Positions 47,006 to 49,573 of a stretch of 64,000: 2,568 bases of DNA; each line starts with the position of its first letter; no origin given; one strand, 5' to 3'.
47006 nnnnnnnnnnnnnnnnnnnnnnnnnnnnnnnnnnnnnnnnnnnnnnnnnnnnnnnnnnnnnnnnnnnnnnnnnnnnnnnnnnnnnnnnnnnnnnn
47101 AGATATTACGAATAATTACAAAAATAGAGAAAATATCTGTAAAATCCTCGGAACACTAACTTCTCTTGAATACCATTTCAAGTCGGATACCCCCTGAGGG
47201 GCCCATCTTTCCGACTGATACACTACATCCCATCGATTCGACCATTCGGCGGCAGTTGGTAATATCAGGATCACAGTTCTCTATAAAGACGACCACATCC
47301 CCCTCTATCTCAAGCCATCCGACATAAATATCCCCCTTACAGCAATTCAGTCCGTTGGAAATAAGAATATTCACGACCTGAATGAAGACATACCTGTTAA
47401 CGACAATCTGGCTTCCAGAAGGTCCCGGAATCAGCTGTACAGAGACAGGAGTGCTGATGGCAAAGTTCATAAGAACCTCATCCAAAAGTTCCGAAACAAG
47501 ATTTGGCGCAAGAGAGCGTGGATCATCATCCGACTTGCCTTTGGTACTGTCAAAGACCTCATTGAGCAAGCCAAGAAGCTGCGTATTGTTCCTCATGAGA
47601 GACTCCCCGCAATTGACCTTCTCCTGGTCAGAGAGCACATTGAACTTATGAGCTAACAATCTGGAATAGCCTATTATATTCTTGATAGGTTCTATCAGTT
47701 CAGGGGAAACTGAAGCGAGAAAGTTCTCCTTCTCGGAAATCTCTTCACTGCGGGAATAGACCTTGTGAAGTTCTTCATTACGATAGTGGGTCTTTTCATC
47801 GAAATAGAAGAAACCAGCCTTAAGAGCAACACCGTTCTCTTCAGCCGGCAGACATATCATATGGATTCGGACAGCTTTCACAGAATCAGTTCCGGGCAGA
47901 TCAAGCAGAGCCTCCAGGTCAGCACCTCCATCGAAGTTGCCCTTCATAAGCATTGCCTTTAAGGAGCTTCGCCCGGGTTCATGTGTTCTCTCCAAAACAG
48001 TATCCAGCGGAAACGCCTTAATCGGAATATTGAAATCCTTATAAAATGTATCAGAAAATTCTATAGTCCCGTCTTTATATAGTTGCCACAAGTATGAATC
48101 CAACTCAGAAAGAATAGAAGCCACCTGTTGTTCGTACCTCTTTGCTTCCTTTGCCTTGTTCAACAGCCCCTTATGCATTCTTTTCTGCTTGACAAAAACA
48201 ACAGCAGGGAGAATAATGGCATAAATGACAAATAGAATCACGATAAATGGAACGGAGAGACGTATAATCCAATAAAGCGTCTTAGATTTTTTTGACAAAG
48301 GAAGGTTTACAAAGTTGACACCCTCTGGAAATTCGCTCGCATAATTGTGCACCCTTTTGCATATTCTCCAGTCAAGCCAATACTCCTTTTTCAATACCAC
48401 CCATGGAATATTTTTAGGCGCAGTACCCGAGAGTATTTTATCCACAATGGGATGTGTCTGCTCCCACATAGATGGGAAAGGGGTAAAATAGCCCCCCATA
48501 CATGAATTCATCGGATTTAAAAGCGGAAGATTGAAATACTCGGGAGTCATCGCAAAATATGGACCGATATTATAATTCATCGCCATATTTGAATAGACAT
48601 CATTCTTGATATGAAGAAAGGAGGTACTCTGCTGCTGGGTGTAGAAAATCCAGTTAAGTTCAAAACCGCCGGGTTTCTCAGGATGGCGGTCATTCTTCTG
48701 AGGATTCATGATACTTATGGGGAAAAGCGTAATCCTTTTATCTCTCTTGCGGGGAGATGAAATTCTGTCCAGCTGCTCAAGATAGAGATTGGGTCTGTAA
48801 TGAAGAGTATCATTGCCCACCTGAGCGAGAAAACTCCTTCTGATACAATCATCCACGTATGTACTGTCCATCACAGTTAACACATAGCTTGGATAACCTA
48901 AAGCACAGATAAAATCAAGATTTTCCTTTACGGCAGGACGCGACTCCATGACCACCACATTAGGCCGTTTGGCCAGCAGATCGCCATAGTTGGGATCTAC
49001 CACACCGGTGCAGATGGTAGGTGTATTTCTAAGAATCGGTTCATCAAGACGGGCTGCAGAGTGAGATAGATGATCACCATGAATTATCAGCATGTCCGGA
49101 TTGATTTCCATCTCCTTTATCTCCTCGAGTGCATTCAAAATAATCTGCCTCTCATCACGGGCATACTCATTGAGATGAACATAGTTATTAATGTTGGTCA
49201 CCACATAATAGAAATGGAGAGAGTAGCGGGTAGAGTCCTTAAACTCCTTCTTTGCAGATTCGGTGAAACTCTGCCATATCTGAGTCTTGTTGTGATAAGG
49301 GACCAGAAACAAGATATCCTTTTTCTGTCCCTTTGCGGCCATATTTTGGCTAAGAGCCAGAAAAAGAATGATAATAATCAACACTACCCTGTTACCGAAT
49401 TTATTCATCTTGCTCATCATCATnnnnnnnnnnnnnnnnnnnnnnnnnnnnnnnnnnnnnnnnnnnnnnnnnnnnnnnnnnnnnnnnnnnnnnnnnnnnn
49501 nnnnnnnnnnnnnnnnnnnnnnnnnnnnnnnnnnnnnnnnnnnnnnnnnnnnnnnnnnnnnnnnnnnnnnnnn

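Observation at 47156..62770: Candidate phosphorelay-gated exopolysaccharide system: kinase/pseudokinase pair divergent from an operon that begins with two output-less receivers and runs straight into polysaccharide assembly genes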

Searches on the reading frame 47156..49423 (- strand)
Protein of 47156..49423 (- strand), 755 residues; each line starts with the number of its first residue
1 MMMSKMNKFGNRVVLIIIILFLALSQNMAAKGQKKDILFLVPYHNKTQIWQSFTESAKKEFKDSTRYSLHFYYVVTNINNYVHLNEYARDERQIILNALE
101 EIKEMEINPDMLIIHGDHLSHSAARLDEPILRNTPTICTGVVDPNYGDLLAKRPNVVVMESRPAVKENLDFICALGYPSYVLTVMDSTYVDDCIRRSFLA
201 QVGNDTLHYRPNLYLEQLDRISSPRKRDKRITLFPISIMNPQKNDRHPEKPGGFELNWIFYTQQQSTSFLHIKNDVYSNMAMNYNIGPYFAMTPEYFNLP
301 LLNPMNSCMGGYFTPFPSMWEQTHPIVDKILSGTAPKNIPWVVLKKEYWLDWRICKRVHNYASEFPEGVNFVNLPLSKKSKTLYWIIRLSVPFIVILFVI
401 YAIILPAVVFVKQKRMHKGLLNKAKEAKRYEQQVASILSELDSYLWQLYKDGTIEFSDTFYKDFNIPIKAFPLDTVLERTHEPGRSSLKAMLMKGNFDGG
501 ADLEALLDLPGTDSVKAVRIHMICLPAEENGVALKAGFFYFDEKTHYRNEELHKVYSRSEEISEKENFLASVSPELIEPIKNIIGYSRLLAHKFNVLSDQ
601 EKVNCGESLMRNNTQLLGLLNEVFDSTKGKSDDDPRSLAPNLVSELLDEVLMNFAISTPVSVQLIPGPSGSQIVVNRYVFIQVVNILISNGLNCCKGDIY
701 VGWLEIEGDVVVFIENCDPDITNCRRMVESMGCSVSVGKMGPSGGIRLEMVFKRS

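Call 3: search_protein_families(library=pfam, proteins=[window:47156-49423:-], max_evalue=0.01)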
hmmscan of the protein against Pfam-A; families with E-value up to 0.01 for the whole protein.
window:47156-49423:- (755 aa): 0 families

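Call 8: search_protein_families(library=ncbifam, proteins=[window:47156-49423:-], max_evalue=0.01)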
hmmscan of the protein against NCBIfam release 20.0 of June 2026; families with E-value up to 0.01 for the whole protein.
window:47156-49423:- (755 aa): 6 families
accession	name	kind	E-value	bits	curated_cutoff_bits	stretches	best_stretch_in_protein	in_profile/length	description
NF047465.1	hybrid_HK_LvrA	exception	1.1e-05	23.7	1200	1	540-634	176-269/819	hybrid histidine kinase/response regulator LvrA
NF041947.1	LuxQ_Vibrio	equivalog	0.00017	19.6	1200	1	565-628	472-532/843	quorum-sensing autoinducer 2 sensor kinase/phosphatase LuxQ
NF041593.1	histid_kinase_PdhS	equivalog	0.0014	16.7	2000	1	549-628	785-866/1041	cell-division control histidine kinase PdhS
NF007420.1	PRK09959.1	equivalog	0.0026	15.3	1995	1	561-692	708-841/1197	acid-sensing system histidine kinase EvgS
NF050805.1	CellDivHKDivJCaul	equivalog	0.0032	15.8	1000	1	549-630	281-363/531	cell cycle sensor histidine kinase DivJ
NF008318.0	PRK11107.1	equivalog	0.0048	15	890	1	558-655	285-380/920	two-component sensor histidine kinase BarA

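Call 10: find_homologous_proteins(query=window:47156-49423:-, max_evalue=0.00001)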
Query window:47156-49423:- (755 aa): 48 proteins with E <= 0.00001 among 5309 candidates.
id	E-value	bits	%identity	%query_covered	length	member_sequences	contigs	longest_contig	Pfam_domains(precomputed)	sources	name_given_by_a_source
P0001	0.0e+0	1640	94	100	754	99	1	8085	-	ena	-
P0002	0.0e+0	1512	86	100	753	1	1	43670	-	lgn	-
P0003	2.3e-262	891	52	99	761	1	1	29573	-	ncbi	ncbi:MAG: sensor histidine kinase [Candidatus Cryptobacteroides sp.]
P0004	6.9e-256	870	51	95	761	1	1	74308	-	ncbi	ncbi:MAG: sensor histidine kinase [Candidatus Cryptobacteroides sp.]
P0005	2.8e-255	868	52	95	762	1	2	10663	-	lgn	-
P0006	1.1e-250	852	51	95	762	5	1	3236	-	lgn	-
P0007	2.6e-250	851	50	95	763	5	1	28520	-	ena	-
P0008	6.1e-238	810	47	98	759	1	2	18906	-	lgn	-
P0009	7.7e-238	810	49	95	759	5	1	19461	-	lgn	-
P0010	7.1e-234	797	56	80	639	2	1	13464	-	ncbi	ncbi:MAG: hypothetical protein ACI4TM_02360, partial [Candidatus Cryptobacteroides sp.]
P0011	1.3e-232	793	46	98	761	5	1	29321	-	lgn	-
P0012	9.3e-231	787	48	98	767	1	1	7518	-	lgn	-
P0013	6.8e-229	780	48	96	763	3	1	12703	-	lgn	-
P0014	6.3e-223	761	47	95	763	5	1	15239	-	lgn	-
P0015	9.1e-222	757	46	96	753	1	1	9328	-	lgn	-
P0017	1.8e-219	749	46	95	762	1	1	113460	-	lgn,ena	-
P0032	2.3e-203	696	43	96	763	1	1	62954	-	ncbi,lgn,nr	ncbi:MAG: hypothetical protein PUC61_08320 [Bacteroidales bacterium]|nr:hypothetical protein [Bacter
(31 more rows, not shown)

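Call 11: find_encoding_contigs(protein=P0017, flank=10000, max_places=2)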
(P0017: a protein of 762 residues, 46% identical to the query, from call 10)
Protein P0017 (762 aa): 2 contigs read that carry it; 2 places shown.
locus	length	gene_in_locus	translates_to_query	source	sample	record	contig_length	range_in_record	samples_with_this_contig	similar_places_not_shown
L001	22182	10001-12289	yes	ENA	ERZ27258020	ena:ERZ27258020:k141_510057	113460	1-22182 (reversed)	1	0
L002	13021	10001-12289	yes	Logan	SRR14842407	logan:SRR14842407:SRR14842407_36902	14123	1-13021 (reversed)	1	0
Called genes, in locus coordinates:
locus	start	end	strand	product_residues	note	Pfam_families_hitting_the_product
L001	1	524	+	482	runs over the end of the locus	PF05195:AMP_N, PF00557:Peptidase_M24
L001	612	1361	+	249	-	-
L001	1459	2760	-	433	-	PF01098:FTSW_RODA_SPOVE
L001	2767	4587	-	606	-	PF03717:PBP_dimer, PF00905:Transpeptidase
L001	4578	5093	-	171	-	-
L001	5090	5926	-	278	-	PF04085:MreC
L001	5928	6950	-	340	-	PF00022:Actin (faint), PF06723:MreB_Mbl, PF00012:HSP70, PF14450:FtsA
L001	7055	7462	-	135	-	PF00072:Response_reg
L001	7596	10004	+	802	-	PF00512:HisKA, PF02518:HATPase_c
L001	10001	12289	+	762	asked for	-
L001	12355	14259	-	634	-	PF00512:HisKA, PF02518:HATPase_c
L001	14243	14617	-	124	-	PF00072:Response_reg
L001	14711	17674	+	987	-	PF07715:Plug, PF00593:TonB_dep_Rec_b-barrel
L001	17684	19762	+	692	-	PF14322:SusD-like_3, PF07980:SusD_RagB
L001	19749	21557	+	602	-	PF01120:Alpha_L_fucos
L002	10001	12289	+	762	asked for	-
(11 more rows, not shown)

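Call 12: find_encoding_contigs(protein=P0032, flank=10000, max_places=2)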
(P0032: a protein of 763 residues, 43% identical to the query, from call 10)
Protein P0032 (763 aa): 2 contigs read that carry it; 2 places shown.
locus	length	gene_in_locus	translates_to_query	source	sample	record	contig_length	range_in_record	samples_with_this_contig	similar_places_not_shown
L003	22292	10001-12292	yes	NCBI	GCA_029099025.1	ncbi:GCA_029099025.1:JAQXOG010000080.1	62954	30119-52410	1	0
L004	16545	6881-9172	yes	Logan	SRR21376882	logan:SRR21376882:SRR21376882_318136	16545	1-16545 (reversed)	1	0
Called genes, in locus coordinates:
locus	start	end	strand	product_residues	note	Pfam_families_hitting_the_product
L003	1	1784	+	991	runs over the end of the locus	PF07715:Plug, PF00593:TonB_dep_Rec_b-barrel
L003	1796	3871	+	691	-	PF14322:SusD-like_3, PF07980:SusD_RagB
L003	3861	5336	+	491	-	PF01120:Alpha_L_fucos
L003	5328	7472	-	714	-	PF00930:DPPIV_N, PF25174:Beta-prop_THOC3 (faint), PF26549:Tricorn_N (faint), PF00326:Peptidase_S9, PF01738:DLH (faint)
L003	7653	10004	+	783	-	PF00512:HisKA, PF02518:HATPase_c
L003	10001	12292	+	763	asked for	-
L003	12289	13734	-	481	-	PF05970:PIF1, PF13604:AAA_30, PF01443:Viral_helicase1 (faint), PF13245:AAA_19, PF13538:UvrD_C_2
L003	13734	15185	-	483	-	PF02386:TrkH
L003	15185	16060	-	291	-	-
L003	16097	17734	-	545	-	PF00664:ABC_membrane, PF00005:ABC_tran, PF02463:SMC_N (faint)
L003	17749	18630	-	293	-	PF27840:ScmC (weak)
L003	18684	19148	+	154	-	-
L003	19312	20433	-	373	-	PF00483:NTP_transferase, PF12804:NTP_transf_3 (weak)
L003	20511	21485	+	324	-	PF02129:Peptidase_S15 (faint), PF00561:Abhydrolase_1 (faint), PF12146:Hydrolase_4, PF12697:Abhydrolase_6 (weak), PF00326:Peptidase_S9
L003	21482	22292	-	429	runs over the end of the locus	PF01210:NAD_Gly3P_dh_N (weak), PF02737:3HCDH_N, PF03721:UDPG_MGDP_dh_N, PF00984:UDPG_MGDP_dh, PF03720:UDPG_MGDP_dh_C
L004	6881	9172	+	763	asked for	-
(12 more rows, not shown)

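Call 13: find_encoding_contigs(protein=P0004, flank=10000, max_places=2)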
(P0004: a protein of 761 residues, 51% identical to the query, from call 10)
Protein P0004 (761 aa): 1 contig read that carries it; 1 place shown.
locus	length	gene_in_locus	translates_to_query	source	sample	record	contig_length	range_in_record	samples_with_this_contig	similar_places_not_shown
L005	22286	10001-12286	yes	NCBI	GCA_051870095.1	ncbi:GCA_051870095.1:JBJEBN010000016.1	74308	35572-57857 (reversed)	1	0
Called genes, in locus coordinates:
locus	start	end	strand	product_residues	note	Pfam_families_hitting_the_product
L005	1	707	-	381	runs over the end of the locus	PF00535:Glycos_transf_2, PF13641:Glyco_tranf_2_3, PF13632:Glyco_trans_2_3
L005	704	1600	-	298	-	PF00535:Glycos_transf_2, PF13641:Glyco_tranf_2_3, PF10111:Glyco_tranf_2_2, PF13632:Glyco_trans_2_3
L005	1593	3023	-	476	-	PF04932:Wzy_C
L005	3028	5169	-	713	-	-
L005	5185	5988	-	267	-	-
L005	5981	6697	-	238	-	PF02397:Bac_transf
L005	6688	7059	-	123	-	PF00072:Response_reg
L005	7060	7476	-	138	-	PF00072:Response_reg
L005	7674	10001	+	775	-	PF00512:HisKA, PF02518:HATPase_c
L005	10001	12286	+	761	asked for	-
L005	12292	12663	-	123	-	PF00072:Response_reg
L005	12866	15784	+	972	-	PF07715:Plug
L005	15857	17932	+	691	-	PF14322:SusD-like_3, PF07980:SusD_RagB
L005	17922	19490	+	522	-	PF01120:Alpha_L_fucos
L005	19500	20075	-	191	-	-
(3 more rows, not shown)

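Call 17: find_related_loci(query=A1, collection=genome_contigs, flank=10000)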
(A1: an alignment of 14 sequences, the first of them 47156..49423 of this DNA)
Query A1 (755 aa) in genome_contigs; peptide patterns used: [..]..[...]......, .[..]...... (x = any residue, [..] = any of these).
224 stretches matched a pattern; 17 encode a relative of the query (tblastn E <= 1e-3); 16 distinct loci.
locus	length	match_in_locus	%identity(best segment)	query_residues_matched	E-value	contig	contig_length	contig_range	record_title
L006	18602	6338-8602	95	1-755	0e+0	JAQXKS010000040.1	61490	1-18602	MAG: Bacteroidales bacterium isolate SUG1283 k141_6307929, whole genome shotgun sequence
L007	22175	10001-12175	51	33-752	0e+0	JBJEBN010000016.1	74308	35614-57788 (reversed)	MAG: Candidatus Cryptobacteroides sp. isolate LOHA37_bin.050 NODE_122_length_74308_cov_12.371460, whole genome shotgun s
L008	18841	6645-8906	45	4-752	0e+0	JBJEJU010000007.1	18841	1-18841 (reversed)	MAG: Candidatus Cryptobacteroides sp. isolate PUUB48_bin.025 NODE_1261_length_18841_cov_8.414404, whole genome shotgun s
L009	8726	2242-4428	43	33-754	0e+0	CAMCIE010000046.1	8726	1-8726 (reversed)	MAG: uncultured Bacteroidales bacterium isolate SRR17382106_bin.13_metaWRAP_v1.3_MAG genome assembly, contig: ERZ1054463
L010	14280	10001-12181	46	34-752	0e+0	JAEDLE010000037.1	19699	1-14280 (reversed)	MAG: Bacteroidales bacterium isolate MAG232 NODE_2750_length_19699_cov_9.406536, whole genome shotgun sequence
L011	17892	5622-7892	43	3-755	0e+0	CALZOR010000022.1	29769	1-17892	MAG: uncultured Bacteroidales bacterium isolate SRR5240748_bin.36_metaWRAP_v1.3_MAG genome assembly, contig: ERZ9450819.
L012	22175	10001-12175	47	30-752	0e+0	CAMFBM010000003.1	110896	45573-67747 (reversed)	MAG: uncultured Bacteroidales bacterium isolate SRR11489750_bin.18_metaWRAP_v1.3_MAG genome assembly, contig: ERZ1146681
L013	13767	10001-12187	42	33-754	0e+0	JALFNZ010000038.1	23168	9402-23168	MAG: Bacteroidales bacterium isolate SUG854 k141_7589190, whole genome shotgun sequence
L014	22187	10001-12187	42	32-752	0e+0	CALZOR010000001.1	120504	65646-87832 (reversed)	MAG: uncultured Bacteroidales bacterium isolate SRR5240748_bin.36_metaWRAP_v1.3_MAG genome assembly, contig: ERZ9450819.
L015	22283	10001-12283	41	4-753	0e+0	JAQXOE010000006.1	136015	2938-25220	MAG: Bacteroidales bacterium isolate SUG1371 k141_409915, whole genome shotgun sequence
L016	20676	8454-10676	41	35-754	0e+0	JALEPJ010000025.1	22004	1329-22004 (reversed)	MAG: Rikenellaceae bacterium isolate SUG214 k141_8160752, whole genome shotgun sequence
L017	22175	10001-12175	47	30-752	0e+0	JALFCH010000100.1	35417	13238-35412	MAG: Rikenellaceae bacterium isolate SUG550 k141_288672, whole genome shotgun sequence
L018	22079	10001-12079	32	14-703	1e-112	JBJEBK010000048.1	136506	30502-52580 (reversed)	MAG: Candidatus Cryptobacteroides sp. isolate PUNG01_bin.025 NODE_50_length_136506_cov_21.043349, whole genome shotgun s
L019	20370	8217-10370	31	5-736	2e-110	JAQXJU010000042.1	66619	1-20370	MAG: Bacteroidales bacterium isolate SUG1259 k141_7404051, whole genome shotgun sequence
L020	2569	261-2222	31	48-703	2e-104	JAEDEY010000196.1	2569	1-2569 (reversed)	MAG: Bacteroidales bacterium isolate MAG070 NODE_45993_length_2569_cov_54.268894, whole genome shotgun sequence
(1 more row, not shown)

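Call 49: search_solved_structures(query=A1, max_evalue=1)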
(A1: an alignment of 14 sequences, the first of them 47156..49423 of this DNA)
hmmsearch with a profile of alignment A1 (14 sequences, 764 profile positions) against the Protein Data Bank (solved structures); distinct sequences matched with E-value up to 1: 25.
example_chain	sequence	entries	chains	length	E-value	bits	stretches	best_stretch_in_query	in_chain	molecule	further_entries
7z8n_A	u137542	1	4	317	1.9e-07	32.8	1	547-697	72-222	Histidine kinase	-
4jas_A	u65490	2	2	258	5.8e-07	31.2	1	563-698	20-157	Histidine kinase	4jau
6rh7_A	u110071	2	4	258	1.3e-06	30.1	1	563-698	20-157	Sensor histidine kinase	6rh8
6azr_A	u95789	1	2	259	1.3e-06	30.1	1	563-698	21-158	Sensor histidine kinase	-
2c2a_A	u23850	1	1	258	1.3e-06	30.1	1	563-698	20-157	SENSOR HISTIDINE KINASE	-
5uht_A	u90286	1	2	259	1.3e-06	30.1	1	563-698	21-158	Sensor histidine kinase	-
3dge_A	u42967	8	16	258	1.3e-06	30.1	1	563-698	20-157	Sensor protein | Histidine kinase | Sensor histidine kinase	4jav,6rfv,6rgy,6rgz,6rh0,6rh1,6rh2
8u4x_A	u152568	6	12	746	3.7e-06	28.6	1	547-721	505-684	histidine kinase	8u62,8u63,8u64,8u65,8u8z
6paj_A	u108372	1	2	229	2.7e-05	25.7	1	563-723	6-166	Sensor protein SrrB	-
7p8e_A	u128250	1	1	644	4.2e-05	25.1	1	554-699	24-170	Receiver domain of histidine kinase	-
7n0e_B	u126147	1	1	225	5.7e-05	24.6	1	563-699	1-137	Histidine kinase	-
9m08_C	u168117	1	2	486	9.7e-05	23.9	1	562-726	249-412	histidine kinase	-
6dk7_A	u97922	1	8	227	0.00015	23.2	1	565-699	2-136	RetS (Regulator of Exopolysaccharide and Type III Secretion)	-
6dk8_A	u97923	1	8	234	0.00017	23.1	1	565-699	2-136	RetS (Regulator of Exopolysaccharide and Type III Secretion)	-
4q20_A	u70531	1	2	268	0.00045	21.6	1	562-694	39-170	Sensor protein DivL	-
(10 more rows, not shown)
